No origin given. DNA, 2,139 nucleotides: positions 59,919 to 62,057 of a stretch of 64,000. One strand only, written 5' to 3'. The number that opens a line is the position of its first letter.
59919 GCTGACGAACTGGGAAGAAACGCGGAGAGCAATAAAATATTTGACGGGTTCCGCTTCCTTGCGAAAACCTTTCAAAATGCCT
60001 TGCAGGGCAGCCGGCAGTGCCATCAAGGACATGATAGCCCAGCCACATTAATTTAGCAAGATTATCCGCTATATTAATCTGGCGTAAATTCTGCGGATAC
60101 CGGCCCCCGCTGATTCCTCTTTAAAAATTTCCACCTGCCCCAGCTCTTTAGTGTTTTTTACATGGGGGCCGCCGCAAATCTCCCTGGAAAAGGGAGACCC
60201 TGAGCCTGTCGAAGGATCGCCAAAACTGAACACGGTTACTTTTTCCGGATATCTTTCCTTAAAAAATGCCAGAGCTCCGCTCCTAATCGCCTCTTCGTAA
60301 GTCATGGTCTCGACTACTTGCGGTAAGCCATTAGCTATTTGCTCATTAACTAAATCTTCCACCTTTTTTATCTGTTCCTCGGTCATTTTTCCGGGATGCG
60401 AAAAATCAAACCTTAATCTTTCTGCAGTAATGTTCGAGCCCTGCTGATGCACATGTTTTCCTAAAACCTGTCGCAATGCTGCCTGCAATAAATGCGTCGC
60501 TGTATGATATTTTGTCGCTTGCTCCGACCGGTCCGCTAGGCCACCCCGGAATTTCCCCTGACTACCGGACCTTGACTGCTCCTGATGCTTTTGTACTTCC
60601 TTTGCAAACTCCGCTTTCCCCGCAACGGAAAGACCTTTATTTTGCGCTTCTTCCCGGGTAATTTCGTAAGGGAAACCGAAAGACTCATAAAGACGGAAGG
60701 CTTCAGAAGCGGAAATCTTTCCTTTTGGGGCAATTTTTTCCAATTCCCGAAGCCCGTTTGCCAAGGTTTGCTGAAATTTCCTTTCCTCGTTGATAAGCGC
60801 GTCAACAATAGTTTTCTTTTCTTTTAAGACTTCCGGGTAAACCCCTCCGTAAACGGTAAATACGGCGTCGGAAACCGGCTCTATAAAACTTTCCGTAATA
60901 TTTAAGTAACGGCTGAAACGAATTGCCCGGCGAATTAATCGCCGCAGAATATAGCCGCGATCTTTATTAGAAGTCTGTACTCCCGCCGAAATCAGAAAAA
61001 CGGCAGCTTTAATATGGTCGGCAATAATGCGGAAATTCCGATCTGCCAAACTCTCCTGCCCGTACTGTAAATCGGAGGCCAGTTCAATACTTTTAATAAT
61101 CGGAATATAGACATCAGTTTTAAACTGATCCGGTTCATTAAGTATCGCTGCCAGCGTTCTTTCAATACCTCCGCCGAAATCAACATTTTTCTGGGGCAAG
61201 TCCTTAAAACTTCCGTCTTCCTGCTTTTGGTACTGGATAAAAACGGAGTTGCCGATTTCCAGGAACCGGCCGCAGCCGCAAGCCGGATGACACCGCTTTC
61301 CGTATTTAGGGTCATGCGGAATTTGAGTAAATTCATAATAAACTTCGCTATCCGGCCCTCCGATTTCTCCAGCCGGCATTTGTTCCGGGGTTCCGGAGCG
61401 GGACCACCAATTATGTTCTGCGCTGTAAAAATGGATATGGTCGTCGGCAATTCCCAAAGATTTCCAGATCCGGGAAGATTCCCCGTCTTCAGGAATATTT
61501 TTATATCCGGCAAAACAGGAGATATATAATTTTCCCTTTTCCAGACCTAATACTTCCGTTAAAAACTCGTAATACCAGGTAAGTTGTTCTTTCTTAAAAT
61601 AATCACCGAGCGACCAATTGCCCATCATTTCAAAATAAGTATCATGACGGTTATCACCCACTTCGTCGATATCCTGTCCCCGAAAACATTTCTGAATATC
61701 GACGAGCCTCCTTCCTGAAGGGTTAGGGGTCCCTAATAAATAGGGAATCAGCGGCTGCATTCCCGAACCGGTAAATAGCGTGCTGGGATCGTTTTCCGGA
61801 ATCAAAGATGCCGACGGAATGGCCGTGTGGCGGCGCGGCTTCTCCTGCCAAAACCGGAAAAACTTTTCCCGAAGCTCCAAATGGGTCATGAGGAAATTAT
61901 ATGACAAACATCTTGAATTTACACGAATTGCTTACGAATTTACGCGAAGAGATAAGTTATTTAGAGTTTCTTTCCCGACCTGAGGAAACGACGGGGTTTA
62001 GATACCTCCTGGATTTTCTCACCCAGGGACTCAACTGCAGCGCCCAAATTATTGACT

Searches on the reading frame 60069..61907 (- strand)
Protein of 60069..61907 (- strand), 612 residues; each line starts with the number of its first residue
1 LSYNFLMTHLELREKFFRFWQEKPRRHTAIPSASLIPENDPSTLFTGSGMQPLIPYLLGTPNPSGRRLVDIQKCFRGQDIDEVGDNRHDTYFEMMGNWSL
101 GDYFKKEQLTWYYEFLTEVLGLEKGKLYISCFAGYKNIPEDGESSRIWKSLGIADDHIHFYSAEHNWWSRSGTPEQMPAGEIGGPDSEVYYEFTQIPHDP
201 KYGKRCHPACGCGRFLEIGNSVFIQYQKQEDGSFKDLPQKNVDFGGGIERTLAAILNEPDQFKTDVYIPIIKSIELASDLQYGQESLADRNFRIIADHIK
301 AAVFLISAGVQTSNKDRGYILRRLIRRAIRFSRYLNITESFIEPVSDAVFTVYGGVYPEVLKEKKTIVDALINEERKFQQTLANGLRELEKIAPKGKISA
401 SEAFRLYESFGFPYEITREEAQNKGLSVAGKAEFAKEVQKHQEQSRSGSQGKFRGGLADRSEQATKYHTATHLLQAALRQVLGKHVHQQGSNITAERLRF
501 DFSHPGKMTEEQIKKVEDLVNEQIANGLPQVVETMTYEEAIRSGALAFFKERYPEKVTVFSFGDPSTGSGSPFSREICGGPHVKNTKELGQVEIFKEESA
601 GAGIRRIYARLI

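Call 102: search_protein_families(library=pfam, proteins=[window:60069-61907:-], max_evalue=0.001)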
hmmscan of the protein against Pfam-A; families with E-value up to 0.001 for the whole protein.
window:60069-61907:- (612 aa): 2 families
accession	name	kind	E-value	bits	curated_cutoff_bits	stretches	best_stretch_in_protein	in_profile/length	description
PF01411.24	tRNA-synt_2c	-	1.6e-116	390.5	30.3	1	11-470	1-451/552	tRNA synthetases class II (A)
PF07973.19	tRNA_SAD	-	3.3e-13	49.8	24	1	557-608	1-44/44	Threonyl and Alanyl tRNA synthetase second additional domain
